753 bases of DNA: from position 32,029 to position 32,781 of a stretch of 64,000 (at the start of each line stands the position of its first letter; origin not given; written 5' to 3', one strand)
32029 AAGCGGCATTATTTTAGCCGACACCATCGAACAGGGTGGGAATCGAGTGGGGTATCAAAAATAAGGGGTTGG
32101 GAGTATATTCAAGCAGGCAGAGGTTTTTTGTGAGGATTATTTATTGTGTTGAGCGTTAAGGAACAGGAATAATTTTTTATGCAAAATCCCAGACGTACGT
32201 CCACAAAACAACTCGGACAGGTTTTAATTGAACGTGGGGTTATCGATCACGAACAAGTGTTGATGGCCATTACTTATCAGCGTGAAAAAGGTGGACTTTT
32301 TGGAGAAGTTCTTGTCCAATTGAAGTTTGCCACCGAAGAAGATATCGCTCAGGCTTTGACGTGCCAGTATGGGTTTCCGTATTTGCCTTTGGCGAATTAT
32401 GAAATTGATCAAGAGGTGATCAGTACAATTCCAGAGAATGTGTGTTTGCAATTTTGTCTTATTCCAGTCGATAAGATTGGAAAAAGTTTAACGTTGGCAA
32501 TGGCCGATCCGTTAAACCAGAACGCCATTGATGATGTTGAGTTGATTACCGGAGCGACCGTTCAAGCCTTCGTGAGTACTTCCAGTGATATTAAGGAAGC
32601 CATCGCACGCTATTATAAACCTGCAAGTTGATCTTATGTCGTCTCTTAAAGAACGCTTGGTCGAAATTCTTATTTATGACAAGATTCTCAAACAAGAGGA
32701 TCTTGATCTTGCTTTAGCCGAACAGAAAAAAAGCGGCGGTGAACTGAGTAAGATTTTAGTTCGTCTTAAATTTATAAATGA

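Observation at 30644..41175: Stacked c-di-GMP signature around one pilus locus (protein sensor, detached receptor, ATPase N-domains, riboswitch)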

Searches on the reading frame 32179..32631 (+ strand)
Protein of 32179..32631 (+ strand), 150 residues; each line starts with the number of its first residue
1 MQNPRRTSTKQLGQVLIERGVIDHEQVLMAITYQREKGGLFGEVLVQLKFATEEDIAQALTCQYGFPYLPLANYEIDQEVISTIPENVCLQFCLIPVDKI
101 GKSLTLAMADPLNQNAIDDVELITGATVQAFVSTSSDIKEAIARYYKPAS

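Call 3: search_protein_families(library=pfam, proteins=[window:32179-32631:+], max_evalue=0.01)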
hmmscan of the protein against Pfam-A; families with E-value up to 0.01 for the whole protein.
window:32179-32631:+ (150 aa): 1 family
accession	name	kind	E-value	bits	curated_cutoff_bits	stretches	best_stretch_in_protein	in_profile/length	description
PF05157.20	MshEN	-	1.3e-21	76.8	23.1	1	64-148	1-86/90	MshEN domain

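Call 14: search_solved_structures(query=window:32179-32631:+, max_evalue=0.01, show_alignments=4)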
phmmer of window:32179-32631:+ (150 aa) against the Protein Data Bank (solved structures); distinct sequences matched with E-value up to 0.01: 18.
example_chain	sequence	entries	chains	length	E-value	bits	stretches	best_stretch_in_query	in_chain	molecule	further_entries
6f8l_G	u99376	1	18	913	1.1e-38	135.5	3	9-147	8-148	Type IV pilus assembly protein PilF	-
5zfr_A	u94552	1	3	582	3.3e-27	98.3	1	6-148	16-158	Type IV pilus biogenesis ATPase PilB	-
6olj_C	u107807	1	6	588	4.9e-25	91.2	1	9-148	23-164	Type IV pilus biogenesis ATPase PilB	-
5tsg_B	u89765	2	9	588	4.9e-25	91.2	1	9-148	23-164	Type IV pilus biogenesis ATPase PilB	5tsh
3jc8_Ba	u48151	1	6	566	1.7e-21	79.8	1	11-147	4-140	Type IV-A pilus assembly ATPase PilB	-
9g1w_A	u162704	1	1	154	8.6e-16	61.3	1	9-147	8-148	Type IV pilus assembly ATPase PilB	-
6ejf_G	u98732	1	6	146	9.6e-15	57.9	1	9-146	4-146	Type IV pilus assembly protein PilF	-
5htl_A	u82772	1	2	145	1.1e-11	48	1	8-115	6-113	MSHA biogenesis protein MshE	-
7lko_B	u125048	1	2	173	5.7e-07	32.7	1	44-143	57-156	Pilus biogenesis protein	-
2d27_A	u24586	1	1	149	8.8e-07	32.1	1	6-146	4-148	type II secretion ATPase XpsE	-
2d28_C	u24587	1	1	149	2.2e-06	30.8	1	6-146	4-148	type II secretion ATPase XpsE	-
7lkm_A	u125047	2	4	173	7.8e-06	29.1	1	44-143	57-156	Pilus biogenesis protein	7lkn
8pdk_A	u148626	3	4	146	3.3e-05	27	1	11-118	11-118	c-di-GMP binding domain of the ATPase enzyme PilF | ATP-binding motif-containing protein pilF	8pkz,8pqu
8pfa_A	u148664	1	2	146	3.4e-05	27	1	11-118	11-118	c-di-GMP binding domain of the ATPase enzyme PilF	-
6ejf_J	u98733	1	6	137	3.7e-05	26.9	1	11-118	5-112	Type IV pilus assembly protein PilF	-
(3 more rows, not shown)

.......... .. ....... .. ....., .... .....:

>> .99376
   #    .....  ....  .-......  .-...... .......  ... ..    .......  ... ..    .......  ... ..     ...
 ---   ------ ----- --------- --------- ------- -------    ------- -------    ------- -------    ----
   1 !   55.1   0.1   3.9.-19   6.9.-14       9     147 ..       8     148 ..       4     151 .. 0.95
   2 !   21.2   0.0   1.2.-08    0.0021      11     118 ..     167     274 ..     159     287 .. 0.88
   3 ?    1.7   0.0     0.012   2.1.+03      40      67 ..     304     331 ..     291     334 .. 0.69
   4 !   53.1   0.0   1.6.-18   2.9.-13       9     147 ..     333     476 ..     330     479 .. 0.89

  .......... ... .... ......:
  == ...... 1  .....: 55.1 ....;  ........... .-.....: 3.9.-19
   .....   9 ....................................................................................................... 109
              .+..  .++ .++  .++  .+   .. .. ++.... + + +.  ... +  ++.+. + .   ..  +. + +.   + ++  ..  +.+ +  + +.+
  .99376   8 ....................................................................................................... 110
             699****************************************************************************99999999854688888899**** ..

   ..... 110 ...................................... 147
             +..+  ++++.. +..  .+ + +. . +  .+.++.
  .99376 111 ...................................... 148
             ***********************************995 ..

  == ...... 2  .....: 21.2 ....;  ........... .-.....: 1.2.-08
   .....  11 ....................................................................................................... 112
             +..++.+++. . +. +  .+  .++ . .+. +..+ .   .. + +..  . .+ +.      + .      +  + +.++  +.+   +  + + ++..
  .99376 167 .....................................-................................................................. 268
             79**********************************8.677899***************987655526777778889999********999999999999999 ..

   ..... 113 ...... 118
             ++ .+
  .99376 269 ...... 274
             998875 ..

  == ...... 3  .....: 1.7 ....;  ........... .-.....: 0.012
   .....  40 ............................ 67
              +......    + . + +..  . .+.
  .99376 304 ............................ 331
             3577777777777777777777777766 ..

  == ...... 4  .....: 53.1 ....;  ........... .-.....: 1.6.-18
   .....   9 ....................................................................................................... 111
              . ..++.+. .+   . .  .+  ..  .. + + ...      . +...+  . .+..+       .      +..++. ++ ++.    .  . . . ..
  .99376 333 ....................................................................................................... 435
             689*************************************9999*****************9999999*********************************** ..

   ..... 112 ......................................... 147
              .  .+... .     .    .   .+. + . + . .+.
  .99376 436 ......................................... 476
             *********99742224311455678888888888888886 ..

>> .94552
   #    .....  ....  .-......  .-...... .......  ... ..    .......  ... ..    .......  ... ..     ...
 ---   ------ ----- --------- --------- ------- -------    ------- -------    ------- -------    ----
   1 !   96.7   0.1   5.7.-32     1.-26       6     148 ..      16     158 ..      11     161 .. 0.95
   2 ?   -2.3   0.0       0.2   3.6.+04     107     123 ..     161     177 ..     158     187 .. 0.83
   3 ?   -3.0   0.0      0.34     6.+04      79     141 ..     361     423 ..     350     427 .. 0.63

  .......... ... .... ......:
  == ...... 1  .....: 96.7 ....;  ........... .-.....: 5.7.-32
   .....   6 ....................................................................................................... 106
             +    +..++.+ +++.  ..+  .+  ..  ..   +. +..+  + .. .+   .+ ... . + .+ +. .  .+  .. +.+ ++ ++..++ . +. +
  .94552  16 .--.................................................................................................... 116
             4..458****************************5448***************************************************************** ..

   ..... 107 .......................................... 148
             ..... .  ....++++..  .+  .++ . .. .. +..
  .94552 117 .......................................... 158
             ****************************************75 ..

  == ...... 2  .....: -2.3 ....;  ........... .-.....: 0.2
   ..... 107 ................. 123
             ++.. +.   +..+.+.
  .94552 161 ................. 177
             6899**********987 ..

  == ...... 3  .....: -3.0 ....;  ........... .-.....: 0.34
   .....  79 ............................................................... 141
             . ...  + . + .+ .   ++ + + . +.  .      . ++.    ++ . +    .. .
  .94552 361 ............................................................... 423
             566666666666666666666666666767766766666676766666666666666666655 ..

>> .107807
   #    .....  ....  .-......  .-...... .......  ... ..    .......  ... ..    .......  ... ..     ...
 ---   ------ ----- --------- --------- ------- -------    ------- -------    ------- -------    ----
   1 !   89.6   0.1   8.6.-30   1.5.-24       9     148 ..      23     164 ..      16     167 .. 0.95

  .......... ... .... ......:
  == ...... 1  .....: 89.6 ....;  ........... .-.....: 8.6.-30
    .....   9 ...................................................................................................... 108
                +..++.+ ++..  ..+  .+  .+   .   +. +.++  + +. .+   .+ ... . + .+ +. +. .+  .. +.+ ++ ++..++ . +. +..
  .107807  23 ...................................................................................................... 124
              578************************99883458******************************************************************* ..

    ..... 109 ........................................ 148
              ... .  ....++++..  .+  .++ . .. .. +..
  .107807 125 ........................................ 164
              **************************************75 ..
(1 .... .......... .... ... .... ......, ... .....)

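Call 22: find_encoding_contigs(protein=window:32179-32631:+, flank=10000, max_places=10)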
Protein window:32179-32631:+ (150 aa): 3 contigs read that carry it; 2 places shown.
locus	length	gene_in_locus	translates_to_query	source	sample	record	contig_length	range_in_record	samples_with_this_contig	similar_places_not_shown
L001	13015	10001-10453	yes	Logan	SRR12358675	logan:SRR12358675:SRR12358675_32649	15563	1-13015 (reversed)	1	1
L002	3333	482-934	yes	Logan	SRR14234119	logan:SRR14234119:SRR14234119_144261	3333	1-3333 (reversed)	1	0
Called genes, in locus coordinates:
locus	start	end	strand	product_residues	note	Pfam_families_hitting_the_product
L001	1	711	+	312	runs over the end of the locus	PF01479:S4, PF00849:PseudoU_synth_2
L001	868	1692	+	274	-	-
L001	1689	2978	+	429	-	PF00275:EPSP_synthase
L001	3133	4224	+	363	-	PF00022:Actin (faint), PF06723:MreB_Mbl, PF11104:PilM_2 (faint), PF00012:HSP70, PF14450:FtsA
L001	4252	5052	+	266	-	PF04085:MreC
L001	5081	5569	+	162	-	PF04093:MreD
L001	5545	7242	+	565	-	PF03717:PBP_dimer, PF00905:Transpeptidase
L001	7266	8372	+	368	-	PF01098:FTSW_RODA_SPOVE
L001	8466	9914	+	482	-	PF00672:HAMP, PF01590:GAF (weak), PF13185:GAF_2, PF00990:GGDEF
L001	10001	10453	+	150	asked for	PF05157:MshEN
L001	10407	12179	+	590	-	PF05157:MshEN, PF00437:T2SSE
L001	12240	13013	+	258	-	?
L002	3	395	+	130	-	?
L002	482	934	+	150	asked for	PF05157:MshEN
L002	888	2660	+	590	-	PF05157:MshEN, PF00437:T2SSE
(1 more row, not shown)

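Call 23: find_homologous_proteins(query=window:32179-32631:+, max_evalue=0.00001)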
Query window:32179-32631:+ (150 aa): 2830 proteins with E <= 0.00001 among 2840 candidates; the best 120 are listed.
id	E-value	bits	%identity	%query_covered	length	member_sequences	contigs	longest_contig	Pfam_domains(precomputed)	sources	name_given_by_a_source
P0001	6.6e-92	322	100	100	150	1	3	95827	PF05157.21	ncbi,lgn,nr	ncbi:MAG: hypothetical protein H6753_01960 [Candidatus Omnitrophica bacterium]|nr:hypothetical prote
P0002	1.5e-90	318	98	100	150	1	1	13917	PF05157.21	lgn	-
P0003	2.9e-89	314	97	100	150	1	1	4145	PF05157.21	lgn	-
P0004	1.0e-88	312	96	100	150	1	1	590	PF05157.21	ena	-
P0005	4.2e-88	310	96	100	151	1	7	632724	PF05157.21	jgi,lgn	jgi:type IV pilus assembly protein PilB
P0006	1.4e-87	308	95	100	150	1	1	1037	PF05157.21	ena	-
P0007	1.9e-83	295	90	100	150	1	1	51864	PF05157.21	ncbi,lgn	-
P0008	2.2e-83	295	91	100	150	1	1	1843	PF05157.21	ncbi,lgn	-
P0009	6.9e-83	293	90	100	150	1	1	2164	PF05157.21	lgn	-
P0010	1.0e-82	293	89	99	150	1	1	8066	PF05157.21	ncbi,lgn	-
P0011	1.2e-82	292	91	100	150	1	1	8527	PF05157.21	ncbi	-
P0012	2.2e-82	292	90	100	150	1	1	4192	PF05157.21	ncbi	-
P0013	8.8e-82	290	89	100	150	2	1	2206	PF05157.21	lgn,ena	-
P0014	1.2e-81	289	88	100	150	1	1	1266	PF05157.21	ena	-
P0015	1.2e-81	289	90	99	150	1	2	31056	PF05157.21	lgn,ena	-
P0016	2.4e-81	288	88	100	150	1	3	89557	PF05157.21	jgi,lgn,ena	-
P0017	2.3e-80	285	87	100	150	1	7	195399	PF05157.21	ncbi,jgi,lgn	jgi:type IV pilus assembly protein PilB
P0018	2.9e-79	282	88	98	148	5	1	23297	PF05157.21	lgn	-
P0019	2.1e-78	279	85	100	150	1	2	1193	PF05157.21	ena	-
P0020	3.9e-78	278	87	99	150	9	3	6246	PF05157.21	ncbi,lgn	-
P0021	6.2e-78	277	83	100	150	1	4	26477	PF05157.21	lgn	-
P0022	9.6e-74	264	78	100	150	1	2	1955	PF05157.21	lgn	-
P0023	2.9e-73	262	78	100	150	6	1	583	PF05157.21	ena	-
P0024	5.2e-73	261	78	99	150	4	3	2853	PF05157.21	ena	-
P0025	8.2e-73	261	78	98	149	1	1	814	PF05157.21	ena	-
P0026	6.5e-72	258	78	98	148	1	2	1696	PF05157.21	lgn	-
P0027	6.6e-72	258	77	100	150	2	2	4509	PF05157.21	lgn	-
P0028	9.3e-72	257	76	99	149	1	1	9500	PF05157.21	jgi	-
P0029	9.7e-72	257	76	99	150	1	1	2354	PF05157.21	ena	-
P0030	1.1e-71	257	78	98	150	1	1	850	PF05157.21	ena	-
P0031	1.4e-71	257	75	100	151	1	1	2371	PF05157.21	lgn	-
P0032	1.7e-71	256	76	99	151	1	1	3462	PF05157.21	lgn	-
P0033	1.9e-71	256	76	100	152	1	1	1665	PF05157.21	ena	-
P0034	2.8e-71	256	76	100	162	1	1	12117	PF05157.21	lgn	-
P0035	2.9e-71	256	74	100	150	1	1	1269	PF05157.21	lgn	-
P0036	3.3e-71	255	79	98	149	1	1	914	PF05157.21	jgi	jgi:type IV pilus assembly protein PilB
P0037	3.6e-71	255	77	100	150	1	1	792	PF05157.21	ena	-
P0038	6.8e-71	254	76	100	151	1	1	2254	PF05157.21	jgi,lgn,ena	-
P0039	7.1e-71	254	75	100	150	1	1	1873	PF05157.21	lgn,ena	-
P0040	7.4e-71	254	74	100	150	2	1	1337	PF05157.21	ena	-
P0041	8.5e-71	254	77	100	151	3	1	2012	PF05157.21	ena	-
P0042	1.1e-70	254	73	100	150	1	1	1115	PF05157.21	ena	-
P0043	1.1e-70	254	73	100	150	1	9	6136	PF05157.21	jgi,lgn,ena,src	-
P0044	1.7e-70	253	75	99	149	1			PF05157.21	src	-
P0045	2.4e-70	253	75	99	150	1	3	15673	PF05157.21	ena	-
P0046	2.5e-70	253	75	99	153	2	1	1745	PF05157.21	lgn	-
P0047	2.7e-70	252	74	98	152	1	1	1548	PF05157.21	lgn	-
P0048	3.7e-70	252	76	98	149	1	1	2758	PF05157.21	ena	-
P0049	3.8e-70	252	75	100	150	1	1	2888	PF05157.21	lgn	-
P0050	4.3e-70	252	77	99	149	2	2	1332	PF05157.21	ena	-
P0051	4.7e-70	252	76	98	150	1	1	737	PF05157.21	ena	-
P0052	5.3e-70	252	77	98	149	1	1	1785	PF05157.21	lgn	-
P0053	5.3e-70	252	74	98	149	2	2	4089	PF05157.21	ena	-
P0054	7.9e-70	251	76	98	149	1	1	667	PF05157.21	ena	-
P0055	1.3e-69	250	74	99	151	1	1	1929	PF05157.21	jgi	jgi:type IV pilus assembly protein PilB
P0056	1.7e-69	250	74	99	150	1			PF05157.21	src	-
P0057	2.3e-69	249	72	99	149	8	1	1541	PF05157.21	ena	-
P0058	2.9e-69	249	77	98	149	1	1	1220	PF05157.21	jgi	jgi:type IV pilus assembly protein PilB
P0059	3.4e-69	249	74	99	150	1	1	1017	PF05157.21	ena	-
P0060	5.7e-69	248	74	98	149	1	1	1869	PF05157.21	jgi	jgi:type IV pilus assembly protein PilB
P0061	7.8e-69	248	75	98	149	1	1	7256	PF05157.21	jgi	-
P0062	8.0e-69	248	75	97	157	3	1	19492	PF05157.21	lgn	-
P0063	8.8e-69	248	75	97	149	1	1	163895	PF05157.21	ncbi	-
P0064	9.0e-69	248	75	99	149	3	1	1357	PF05157.21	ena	-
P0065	1.0e-68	247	70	99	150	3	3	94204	PF05157.21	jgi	-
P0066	1.1e-68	247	75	99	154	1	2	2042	PF05157.21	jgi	-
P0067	1.2e-68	247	73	98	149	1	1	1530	PF05157.21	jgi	jgi:type IV pilus assembly protein PilB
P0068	1.3e-68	247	74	98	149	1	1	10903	PF05157.21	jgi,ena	-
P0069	1.3e-68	247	74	98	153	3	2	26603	PF05157.21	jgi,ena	-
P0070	1.5e-68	247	77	98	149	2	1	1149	PF05157.21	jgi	jgi:type IV pilus assembly protein PilB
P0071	1.5e-68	247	72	98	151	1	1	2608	PF05157.21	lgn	-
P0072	1.9e-68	246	75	97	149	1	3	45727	PF05157.21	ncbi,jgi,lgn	jgi:type IV pilus assembly protein PilB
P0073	2.2e-68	246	75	98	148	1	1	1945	PF05157.21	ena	-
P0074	2.7e-68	246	74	98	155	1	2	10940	PF05157.21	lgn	-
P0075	3.1e-68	246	73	97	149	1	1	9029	PF05157.21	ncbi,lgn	-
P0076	3.2e-68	246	75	99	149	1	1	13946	PF05157.21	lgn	-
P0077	5.2e-68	245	73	97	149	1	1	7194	PF05157.21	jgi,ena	-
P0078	5.9e-68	245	75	97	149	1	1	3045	PF05157.21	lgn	-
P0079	6.3e-68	245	73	99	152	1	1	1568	PF05157.21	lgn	-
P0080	6.4e-68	245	75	97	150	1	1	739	PF05157.21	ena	-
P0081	7.2e-68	245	78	93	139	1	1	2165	PF05157.21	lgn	-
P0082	7.3e-68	245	73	98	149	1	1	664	PF05157.21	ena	-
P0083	7.9e-68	245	76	98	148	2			PF05157.21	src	-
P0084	9.1e-68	244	73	98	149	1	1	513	PF05157.21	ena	-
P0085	1.3e-67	244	80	89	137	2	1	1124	PF05157.21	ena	-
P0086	1.6e-67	243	73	97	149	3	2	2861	PF05157.21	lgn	-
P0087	1.8e-67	243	75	97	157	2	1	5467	PF05157.21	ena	-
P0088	1.9e-67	243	74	99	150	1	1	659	PF05157.21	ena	-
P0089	1.9e-67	243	72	100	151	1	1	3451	PF05157.21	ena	-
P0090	2.2e-67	243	73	98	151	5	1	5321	PF05157.21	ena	-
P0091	2.2e-67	243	70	99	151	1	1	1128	PF05157.21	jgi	jgi:type IV pilus assembly protein PilB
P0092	2.5e-67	243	74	99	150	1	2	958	PF05157.21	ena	-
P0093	2.6e-67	243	76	98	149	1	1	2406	PF05157.21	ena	-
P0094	2.8e-67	243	81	88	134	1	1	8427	PF05157.21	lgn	-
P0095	3.1e-67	243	73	97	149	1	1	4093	PF05157.21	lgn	-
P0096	3.4e-67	242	74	99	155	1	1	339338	PF05157.21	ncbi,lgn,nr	ncbi:MAG: hypothetical protein Q8Q08_07100 [Candidatus Omnitrophota bacterium]|nr:hypothetical prote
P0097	3.7e-67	242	73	97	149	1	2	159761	PF05157.21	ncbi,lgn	ncbi:MAG: hypothetical protein ACLFPX_00585 [Candidatus Omnitrophota bacterium]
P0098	3.7e-67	242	76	98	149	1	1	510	PF05157.21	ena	-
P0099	4.0e-67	242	73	97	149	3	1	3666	PF05157.21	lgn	-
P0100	4.1e-67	242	73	98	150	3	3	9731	PF05157.21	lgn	-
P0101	4.1e-67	242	74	98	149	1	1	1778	PF05157.21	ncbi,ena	-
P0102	4.5e-67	242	75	97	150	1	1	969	PF05157.21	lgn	-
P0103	5.9e-67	242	74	98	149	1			PF05157.21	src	-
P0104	6.6e-67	242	74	98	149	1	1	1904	PF05157.21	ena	-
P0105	7.7e-67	241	75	97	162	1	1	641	PF05157.21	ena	-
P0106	8.3e-67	241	71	97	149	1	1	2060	PF05157.21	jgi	jgi:type IV pilus assembly protein PilB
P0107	9.8e-67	241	73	99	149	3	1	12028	PF05157.21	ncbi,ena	-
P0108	1.0e-66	241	71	99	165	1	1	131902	PF05157.21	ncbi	-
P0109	1.2e-66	241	73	98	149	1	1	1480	PF05157.21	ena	-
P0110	1.3e-66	241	70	99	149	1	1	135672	PF05157.21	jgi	-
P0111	1.3e-66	241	74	98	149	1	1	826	PF05157.21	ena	-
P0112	1.7e-66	240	72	98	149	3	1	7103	PF05157.21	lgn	-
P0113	1.9e-66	240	76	95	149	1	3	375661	PF05157.21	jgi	-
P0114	2.0e-66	240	74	98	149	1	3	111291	PF05157.21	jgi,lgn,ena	-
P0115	2.1e-66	240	74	99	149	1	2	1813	PF05157.21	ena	-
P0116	2.2e-66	240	73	98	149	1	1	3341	PF05157.21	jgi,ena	-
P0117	2.3e-66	240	72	98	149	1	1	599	PF05157.21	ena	-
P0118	2.7e-66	240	73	98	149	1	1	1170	PF05157.21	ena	-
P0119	3.7e-66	239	69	98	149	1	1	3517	PF05157.21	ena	-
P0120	3.8e-66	239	71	98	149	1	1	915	PF05157.21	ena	-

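Call 27: find_related_loci(query=A1, collection=genome_contigs, flank=10000)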
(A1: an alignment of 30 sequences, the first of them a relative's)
Query A1 (150 aa) in genome_contigs; peptide patterns used: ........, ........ (x = any residue, [..] = any of these).
600 stretches matched a pattern (row limit reached: there are more); 453 encode a relative of the query (tblastn E <= 1e-3); the best 80 are kept; 80 distinct loci.
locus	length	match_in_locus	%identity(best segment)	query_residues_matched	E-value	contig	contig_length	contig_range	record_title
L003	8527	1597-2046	91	1-150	7e-91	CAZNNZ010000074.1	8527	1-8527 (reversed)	MAG TPA_asm: uncultured Planctomycetales bacterium isolate SRP278252_co2_854 genome assembly, contig: NODE_17611_length_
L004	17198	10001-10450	90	1-150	6e-91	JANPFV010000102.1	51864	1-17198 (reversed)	MAG: Candidatus Omnitrophota bacterium isolate VAR_69_metabat_93 VAR_69_k141_3384198, whole genome shotgun sequence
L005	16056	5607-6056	89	1-150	1e-90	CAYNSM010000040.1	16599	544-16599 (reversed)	MAG TPA_asm: uncultured Planctomycetales bacterium isolate SRP278252_co1_54 genome assembly, contig: NODE_5999_length_16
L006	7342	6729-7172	91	1-148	1e-90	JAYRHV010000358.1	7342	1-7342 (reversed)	MAG: Candidatus Omnitrophota bacterium isolate SZ_szas25bin.37 k141_1519295, whole genome shotgun sequence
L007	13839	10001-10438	90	1-146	3e-88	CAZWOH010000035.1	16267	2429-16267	MAG TPA_asm: uncultured Planctomycetales bacterium isolate binchicken_co346_31 genome assembly, contig: NODE_838_length_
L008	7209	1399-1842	78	1-148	2e-79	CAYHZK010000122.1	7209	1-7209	MAG TPA_asm: uncultured Planctomycetales bacterium isolate ERP119705_co15_651 genome assembly, contig: NODE_12998_length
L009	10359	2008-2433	78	1-142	1e-74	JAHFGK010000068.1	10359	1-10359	MAG: Candidatus Omnitrophota bacterium isolate nzgw313 NODE_10258_length_10360_cov_3.450142, whole genome shotgun sequen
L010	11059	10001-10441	76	1-147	5e-75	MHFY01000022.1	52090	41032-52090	MAG: Omnitrophica WOR_2 bacterium GWA2_47_8 gwa2_scaffold_1303, whole genome shotgun sequence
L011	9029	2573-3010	73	1-146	4e-75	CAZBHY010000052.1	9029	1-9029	MAG TPA_asm: uncultured Planctomycetales bacterium isolate binchicken_co117_143 genome assembly, contig: NODE_13575_leng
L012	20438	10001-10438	73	1-146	1e-74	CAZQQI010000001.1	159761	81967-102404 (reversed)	MAG TPA_asm: uncultured Planctomycetales bacterium isolate SRP252850_co1_290 genome assembly, contig: NODE_39_length_159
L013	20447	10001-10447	71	1-149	5e-74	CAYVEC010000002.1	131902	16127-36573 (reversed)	MAG TPA_asm: uncultured Planctomycetales bacterium isolate SRP263991_co7_332 genome assembly, contig: NODE_66_length_131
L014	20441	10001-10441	73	1-147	9e-74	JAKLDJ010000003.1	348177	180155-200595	MAG: Candidatus Omnitrophota bacterium isolate RA.bin107 RA.bin107_3, whole genome shotgun sequence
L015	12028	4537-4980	73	1-148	3e-73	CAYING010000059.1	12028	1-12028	MAG TPA_asm: uncultured Planctomycetales bacterium isolate ERP119705_co25_670 genome assembly, contig: NODE_4365_length_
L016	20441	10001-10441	71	1-147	1e-72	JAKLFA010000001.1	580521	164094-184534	MAG: Candidatus Omnitrophota bacterium isolate RA.bin146 RA.bin146_1, whole genome shotgun sequence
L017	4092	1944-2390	72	1-149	4e-72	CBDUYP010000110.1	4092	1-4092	MAG TPA_asm: uncultured bacterium isolate SRR22302374_binner13_Refined_60 genome assembly, contig: ERZ26661914.23134, wh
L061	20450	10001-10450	66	1-150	1e-65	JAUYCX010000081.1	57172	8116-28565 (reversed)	MAG: Candidatus Omnitrophota bacterium isolate C20_maxbin.112_sub C20_k141_85423, whole genome shotgun sequence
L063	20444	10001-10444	64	1-147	6e-65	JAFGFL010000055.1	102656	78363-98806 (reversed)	MAG: Candidatus Omnitrophota bacterium isolate Zod_Metabat.1316 k87_9766089, whole genome shotgun sequence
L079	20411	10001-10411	66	6-142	4e-61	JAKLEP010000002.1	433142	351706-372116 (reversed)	MAG: Candidatus Omnitrophota bacterium isolate RA.bin136 RA.bin136_2, whole genome shotgun sequence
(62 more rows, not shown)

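Call 66: predict_structure(alignment_id=A1)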
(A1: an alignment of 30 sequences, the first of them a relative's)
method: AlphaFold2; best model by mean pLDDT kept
length: 150 residues; sequences in the alignment: 30
mean_pLDDT: 87.6   pTM: 0.77
mean pLDDT of the five models: 87.6, 79.5, 55.3, 52.0, 50.3
residues with pLDDT >= 90: 100; 70-90: 37; 50-70: 5; < 50: 8
segments of 3 or more residues with pLDDT < 50: 1-7
pLDDT, mean of each block of 10 residues (from residue 1): 41 88 95 89 93 91 86 90 95 95 94 90 95 93 80
secondary structure, 60 per line:
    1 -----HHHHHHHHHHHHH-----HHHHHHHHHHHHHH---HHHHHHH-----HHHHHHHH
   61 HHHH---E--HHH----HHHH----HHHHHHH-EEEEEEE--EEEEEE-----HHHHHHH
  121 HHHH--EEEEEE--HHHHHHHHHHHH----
elements in order: H6-18 H24-37 H41-47 H53-64 H78-81 H86-92 E94-100 E103-108 H114-124 E127-132 H135-146
